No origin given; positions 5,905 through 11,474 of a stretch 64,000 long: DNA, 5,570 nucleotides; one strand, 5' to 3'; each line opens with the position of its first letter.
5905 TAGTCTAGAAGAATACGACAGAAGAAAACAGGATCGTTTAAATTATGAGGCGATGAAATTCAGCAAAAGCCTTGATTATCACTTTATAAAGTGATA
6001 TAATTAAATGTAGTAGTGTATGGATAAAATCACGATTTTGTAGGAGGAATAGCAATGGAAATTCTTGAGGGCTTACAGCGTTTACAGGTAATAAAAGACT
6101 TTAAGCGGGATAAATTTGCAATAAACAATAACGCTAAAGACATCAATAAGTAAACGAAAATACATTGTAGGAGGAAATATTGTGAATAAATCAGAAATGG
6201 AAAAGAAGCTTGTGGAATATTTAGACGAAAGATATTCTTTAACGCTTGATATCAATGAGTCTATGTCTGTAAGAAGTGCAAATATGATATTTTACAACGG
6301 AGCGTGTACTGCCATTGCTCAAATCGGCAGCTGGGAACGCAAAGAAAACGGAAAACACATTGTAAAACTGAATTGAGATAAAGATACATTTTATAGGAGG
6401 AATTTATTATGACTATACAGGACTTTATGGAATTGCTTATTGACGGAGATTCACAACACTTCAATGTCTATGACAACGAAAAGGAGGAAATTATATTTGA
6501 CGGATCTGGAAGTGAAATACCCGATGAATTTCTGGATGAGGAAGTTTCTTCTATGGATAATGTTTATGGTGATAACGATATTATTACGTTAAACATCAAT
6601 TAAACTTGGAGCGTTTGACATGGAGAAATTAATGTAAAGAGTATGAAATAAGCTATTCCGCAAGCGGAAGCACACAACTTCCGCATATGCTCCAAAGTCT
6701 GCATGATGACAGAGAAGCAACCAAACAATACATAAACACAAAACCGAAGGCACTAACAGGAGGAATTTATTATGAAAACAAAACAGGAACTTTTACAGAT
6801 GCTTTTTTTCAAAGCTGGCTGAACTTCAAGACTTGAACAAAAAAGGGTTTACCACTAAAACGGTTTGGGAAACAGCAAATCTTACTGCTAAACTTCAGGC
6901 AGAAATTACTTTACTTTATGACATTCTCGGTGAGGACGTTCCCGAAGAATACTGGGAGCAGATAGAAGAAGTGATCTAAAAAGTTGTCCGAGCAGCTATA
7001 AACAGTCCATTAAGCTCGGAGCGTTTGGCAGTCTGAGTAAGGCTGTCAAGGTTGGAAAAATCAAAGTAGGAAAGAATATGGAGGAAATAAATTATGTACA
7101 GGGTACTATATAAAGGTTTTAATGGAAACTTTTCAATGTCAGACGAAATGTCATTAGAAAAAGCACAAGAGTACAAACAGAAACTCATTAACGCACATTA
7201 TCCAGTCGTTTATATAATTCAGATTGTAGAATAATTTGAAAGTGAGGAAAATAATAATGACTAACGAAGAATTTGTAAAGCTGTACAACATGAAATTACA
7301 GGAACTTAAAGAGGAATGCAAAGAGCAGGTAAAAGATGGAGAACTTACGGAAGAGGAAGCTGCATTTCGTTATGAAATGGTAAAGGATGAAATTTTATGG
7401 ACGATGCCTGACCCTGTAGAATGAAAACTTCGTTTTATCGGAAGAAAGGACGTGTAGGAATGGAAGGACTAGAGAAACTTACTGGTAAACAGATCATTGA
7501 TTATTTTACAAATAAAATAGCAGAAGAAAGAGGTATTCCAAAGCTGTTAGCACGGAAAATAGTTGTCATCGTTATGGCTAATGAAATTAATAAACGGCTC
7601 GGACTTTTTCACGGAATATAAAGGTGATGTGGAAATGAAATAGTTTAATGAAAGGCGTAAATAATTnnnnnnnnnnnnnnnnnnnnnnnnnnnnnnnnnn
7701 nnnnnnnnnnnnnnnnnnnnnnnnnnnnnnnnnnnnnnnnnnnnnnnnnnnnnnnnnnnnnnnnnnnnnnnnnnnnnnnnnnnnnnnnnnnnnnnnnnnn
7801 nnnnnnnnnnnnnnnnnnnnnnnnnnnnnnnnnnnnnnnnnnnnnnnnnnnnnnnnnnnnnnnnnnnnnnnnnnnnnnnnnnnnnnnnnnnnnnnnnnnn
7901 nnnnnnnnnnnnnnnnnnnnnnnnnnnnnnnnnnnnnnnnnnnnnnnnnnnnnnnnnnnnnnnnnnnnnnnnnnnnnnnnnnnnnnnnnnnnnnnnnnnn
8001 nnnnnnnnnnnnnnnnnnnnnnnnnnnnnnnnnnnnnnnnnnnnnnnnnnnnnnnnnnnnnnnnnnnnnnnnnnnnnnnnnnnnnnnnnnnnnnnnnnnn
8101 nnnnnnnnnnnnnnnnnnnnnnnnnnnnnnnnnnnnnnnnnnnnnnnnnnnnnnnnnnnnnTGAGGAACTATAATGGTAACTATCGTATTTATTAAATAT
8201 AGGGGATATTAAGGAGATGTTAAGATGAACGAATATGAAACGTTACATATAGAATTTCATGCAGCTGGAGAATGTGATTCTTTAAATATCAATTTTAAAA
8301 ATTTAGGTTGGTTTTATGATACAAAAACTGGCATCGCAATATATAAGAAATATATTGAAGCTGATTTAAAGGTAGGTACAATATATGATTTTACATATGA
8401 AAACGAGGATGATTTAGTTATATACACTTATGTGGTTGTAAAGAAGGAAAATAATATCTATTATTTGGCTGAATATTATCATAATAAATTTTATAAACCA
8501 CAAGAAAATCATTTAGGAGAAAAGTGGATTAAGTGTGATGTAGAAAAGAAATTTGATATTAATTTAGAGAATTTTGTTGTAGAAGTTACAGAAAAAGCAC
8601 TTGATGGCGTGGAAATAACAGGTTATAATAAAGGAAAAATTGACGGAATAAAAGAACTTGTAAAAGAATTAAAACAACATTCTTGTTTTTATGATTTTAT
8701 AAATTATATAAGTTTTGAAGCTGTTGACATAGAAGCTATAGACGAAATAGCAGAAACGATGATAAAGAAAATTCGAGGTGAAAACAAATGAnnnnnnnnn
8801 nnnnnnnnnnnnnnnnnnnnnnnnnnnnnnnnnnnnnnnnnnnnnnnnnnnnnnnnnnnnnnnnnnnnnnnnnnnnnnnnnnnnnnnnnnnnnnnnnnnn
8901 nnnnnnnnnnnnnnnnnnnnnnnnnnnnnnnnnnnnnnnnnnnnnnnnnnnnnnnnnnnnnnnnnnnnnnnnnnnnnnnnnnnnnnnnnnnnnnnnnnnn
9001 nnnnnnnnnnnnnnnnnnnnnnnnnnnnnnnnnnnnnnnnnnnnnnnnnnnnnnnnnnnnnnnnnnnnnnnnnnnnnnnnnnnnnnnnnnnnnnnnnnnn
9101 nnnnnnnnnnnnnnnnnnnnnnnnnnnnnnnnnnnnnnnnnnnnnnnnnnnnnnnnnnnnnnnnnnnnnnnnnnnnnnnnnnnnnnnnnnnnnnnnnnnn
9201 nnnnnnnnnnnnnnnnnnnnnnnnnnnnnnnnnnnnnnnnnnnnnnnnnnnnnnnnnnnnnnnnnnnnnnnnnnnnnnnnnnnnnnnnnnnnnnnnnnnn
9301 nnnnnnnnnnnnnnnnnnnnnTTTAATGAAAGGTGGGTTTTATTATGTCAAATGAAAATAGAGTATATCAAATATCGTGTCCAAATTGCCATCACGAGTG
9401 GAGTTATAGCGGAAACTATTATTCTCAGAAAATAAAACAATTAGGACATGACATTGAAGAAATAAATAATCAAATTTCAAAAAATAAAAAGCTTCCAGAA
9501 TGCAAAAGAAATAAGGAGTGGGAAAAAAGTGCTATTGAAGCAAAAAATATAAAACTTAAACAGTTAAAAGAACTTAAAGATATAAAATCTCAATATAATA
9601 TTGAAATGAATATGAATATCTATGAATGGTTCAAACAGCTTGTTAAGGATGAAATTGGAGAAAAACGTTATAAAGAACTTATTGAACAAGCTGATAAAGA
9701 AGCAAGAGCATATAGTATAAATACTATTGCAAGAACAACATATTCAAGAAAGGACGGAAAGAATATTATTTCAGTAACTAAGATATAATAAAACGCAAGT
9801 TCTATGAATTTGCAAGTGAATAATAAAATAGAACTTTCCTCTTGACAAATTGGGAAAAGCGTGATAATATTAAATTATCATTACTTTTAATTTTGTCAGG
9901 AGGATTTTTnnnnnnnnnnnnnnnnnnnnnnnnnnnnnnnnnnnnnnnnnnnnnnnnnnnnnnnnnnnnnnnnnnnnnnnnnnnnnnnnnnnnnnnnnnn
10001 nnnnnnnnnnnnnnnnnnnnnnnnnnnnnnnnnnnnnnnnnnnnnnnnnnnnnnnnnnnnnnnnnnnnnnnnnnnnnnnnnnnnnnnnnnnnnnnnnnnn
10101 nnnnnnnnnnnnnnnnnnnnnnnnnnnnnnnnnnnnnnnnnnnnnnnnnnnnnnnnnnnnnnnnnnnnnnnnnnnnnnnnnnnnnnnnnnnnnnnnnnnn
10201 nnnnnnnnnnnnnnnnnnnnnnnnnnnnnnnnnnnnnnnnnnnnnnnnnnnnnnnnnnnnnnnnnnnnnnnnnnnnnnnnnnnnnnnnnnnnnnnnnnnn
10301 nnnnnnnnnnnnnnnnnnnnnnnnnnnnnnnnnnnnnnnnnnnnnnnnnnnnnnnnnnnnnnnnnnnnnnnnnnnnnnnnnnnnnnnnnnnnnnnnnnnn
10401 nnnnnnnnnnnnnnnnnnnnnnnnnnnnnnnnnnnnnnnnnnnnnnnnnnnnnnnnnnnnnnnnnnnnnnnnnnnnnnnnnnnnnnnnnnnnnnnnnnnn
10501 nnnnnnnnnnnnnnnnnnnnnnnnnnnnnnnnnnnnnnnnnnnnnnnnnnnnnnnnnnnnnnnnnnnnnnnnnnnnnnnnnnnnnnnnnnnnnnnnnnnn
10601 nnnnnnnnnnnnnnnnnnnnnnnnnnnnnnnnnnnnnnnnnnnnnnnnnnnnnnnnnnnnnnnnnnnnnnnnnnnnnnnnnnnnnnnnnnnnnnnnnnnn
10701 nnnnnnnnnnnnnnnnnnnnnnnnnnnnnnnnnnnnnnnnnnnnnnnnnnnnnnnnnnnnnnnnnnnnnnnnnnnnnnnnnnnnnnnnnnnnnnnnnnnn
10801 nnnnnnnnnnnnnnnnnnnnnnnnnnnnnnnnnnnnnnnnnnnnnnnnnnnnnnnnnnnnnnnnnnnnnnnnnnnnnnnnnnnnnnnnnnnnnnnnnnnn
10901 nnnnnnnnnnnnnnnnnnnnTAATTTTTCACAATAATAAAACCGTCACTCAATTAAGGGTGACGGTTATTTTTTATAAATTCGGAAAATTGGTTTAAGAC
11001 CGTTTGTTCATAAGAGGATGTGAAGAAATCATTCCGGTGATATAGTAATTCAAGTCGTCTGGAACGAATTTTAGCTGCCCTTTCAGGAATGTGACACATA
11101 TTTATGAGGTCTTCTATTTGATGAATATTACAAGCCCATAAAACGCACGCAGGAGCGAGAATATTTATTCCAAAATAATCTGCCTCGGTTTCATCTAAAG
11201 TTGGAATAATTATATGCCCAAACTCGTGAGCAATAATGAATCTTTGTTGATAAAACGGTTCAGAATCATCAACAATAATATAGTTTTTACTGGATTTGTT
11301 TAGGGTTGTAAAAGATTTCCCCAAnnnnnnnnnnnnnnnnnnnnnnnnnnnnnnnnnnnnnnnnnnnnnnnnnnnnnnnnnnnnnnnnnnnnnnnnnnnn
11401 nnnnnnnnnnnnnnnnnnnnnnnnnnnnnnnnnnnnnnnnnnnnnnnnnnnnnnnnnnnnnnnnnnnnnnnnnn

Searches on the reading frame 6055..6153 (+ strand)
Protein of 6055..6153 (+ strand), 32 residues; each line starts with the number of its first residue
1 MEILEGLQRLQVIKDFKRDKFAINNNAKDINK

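Call 3: search_protein_families(library=pfam, proteins=[window:6055-6153:+], max_evalue=1)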
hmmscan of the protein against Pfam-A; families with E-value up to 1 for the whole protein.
window:6055-6153:+ (32 aa): 0 families

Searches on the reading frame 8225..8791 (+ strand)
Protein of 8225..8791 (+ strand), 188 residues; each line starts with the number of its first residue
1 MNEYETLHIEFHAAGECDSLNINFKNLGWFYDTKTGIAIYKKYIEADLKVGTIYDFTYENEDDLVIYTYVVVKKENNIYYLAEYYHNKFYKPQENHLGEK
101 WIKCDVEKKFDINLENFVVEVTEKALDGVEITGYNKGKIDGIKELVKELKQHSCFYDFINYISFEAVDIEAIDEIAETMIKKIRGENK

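Call 3: search_protein_families(library=pfam, proteins=[window:8225-8791:+], max_evalue=1)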
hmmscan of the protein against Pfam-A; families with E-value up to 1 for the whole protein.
window:8225-8791:+ (188 aa): 0 families

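Call 6: search_protein_families(library=phrogs, proteins=[window:8225-8791:+], max_evalue=0.01)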
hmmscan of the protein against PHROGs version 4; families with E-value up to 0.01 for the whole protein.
window:8225-8791:+ (188 aa): 0 families

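Call 10: search_protein_families(library=padloc, proteins=[window:8225-8791:+], max_evalue=0.01)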
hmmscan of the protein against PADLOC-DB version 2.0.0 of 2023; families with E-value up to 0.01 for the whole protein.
window:8225-8791:+ (188 aa): 0 families

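Call 53: search_protein_families(library=ncbifam, proteins=[window:8225-8791:+], max_evalue=0.1)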
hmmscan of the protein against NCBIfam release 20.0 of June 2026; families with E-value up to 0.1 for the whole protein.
window:8225-8791:+ (188 aa): 0 families

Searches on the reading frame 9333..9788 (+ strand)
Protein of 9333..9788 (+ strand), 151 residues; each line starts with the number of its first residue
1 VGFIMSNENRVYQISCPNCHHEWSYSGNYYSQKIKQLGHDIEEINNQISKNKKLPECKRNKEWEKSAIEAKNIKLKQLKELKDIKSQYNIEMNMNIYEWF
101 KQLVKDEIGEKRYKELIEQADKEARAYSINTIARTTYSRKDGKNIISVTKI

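Call 3: search_protein_families(library=pfam, proteins=[window:9333-9788:+], max_evalue=1)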
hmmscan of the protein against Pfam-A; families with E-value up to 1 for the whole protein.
window:9333-9788:+ (151 aa): 6 families
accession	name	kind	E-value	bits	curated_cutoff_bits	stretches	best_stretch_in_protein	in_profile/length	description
PF10083.14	DUF2321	-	0.0043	17.1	24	1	15-125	39-138/157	Uncharacterized protein conserved in bacteria (DUF2321)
PF11648.16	RIG-I_C-RD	-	0.028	15.1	25.6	1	10-76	54-115/117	C-terminal domain of RIG-I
PF25206.1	DUF7836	-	0.028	14.7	26.7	1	13-26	7-20/59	Domain of unknown function (DUF7836)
PF18547.6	HalOD2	-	0.033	14.5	27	1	15-40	4-30/52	Halobacterial output domain 2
PF03150.19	CCP_MauG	-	0.15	13.1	25.6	1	13-126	21-123/149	Di-haem cytochrome c peroxidase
PF23499.1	YnfU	-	0.46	10.9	27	1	6-22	9-25/49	YnfU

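Call 6: search_protein_families(library=phrogs, proteins=[window:9333-9788:+], max_evalue=0.01)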
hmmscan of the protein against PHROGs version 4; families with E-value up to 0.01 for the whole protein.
window:9333-9788:+ (151 aa): 1 family
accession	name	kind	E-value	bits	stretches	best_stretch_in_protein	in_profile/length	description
phrog_1315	-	unknown function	0.00013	23.2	1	14-88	35-105/108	-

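Call 10: search_protein_families(library=padloc, proteins=[window:9333-9788:+], max_evalue=0.01)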
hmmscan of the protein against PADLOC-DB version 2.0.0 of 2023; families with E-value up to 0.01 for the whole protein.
window:9333-9788:+ (151 aa): 1 family
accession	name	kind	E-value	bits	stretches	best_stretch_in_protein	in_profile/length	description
PDLC03859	LmuB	-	9.4e-05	19.8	1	11-126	329-437/611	-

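Call 53: search_protein_families(library=ncbifam, proteins=[window:9333-9788:+], max_evalue=0.1)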
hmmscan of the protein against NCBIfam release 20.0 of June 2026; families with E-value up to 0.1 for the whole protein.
window:9333-9788:+ (151 aa): 3 families
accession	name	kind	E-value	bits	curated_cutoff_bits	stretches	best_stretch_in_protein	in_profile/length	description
NF051856.1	PsicseEpim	equivalog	0.0013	18.6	300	1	20-59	11-50/287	D-psicose 3-epimerase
NF007025.1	PRK09491.1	equivalog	0.033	14.1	173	1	81-131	8-57/145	ribosomal protein S18-alanine N-acetyltransferase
NF038384.1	zinc_YnfU_fam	subfamily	0.049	13.2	36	0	8-22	11-25/52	YnfU family zinc-binding protein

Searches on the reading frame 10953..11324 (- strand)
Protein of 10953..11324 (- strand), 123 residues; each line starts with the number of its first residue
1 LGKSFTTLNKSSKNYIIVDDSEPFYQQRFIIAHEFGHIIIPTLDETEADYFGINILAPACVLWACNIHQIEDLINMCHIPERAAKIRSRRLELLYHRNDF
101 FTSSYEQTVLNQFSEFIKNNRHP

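Call 9: search_protein_families(library=pfam, proteins=[window:10953-11324:-], max_evalue=0.01)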
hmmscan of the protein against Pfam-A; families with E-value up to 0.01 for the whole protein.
window:10953-11324:- (123 aa): 1 family
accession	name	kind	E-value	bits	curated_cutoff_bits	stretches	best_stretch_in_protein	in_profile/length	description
PF06114.19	Peptidase_M78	-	6.9e-06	26.3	22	1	12-51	27-66/123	IrrE N-terminal-like domain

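Call 84: search_protein_families(library=padloc, proteins=[window:10953-11324:-], max_evalue=0.01)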
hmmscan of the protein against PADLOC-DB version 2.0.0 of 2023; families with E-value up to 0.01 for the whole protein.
window:10953-11324:- (123 aa): 6 families
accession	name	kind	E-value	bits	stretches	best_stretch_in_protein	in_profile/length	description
PDLC04141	capP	-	5.6e-06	24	1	9-41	49-81/242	capP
PDLC03944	RmrA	-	0.0018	15.4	1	11-41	181-213/384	-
PDLC03953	RmrA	-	0.0043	14.3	1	26-59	207-246/373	-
PDLC03951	RmrA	-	0.0045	14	1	13-40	190-218/400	-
PDLC03954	RmrA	-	0.0061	13.5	0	11-40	191-221/380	-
PDLC03949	RmrA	-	0.0089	12.9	1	10-76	172-247/363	-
